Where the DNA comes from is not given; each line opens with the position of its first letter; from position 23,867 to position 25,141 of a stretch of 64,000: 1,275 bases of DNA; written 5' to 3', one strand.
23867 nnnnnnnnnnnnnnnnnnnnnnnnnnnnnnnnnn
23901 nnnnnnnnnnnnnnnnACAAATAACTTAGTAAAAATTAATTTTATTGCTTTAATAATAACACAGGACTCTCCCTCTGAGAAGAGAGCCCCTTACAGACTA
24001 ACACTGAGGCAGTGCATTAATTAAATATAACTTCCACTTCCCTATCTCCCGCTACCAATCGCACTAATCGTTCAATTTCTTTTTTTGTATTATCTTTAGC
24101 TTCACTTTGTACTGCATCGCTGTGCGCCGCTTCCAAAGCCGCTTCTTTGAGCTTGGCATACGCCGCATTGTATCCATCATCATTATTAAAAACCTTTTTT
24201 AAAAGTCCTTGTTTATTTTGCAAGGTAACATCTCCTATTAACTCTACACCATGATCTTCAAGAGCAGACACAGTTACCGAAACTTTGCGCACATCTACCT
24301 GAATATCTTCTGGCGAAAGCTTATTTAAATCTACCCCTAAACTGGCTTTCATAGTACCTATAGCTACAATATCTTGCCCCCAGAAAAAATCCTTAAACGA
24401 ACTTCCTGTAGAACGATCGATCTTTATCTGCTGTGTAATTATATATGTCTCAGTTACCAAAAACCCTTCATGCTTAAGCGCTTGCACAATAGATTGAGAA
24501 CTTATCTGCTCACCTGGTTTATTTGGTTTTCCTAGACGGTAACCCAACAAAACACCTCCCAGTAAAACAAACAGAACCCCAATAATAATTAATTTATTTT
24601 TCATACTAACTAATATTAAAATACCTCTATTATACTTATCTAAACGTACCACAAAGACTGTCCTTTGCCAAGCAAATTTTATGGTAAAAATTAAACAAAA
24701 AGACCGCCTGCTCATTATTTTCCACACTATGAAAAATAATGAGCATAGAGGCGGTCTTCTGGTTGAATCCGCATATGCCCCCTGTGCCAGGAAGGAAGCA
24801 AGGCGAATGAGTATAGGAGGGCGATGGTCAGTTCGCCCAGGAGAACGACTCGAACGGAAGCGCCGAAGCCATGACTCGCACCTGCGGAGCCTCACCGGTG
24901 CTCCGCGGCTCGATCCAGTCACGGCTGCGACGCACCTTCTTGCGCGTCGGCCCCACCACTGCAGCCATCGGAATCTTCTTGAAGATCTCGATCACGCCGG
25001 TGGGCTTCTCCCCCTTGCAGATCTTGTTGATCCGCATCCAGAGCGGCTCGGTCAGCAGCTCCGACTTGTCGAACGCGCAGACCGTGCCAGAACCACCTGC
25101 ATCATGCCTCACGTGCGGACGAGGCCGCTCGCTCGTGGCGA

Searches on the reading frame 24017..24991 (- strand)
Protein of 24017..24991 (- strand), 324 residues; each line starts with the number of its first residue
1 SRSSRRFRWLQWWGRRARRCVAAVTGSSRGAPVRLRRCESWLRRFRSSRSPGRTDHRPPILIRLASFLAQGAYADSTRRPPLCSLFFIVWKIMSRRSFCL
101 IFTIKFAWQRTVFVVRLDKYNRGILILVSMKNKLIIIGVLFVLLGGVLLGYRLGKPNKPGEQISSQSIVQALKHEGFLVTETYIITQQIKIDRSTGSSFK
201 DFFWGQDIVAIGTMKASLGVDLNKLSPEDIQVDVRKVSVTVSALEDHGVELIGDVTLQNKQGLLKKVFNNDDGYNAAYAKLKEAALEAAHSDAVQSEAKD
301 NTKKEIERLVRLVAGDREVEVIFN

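Call 63: search_protein_families(library=pfam, proteins=[window:24017-24991:-], max_evalue=0.00001)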
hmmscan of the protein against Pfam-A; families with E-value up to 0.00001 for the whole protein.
window:24017-24991:- (324 aa): 1 family
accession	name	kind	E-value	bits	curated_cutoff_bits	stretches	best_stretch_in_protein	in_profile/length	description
PF14014.11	DUF4230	-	1.8e-12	48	27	1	174-320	5-147/148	Protein of unknown function (DUF4230)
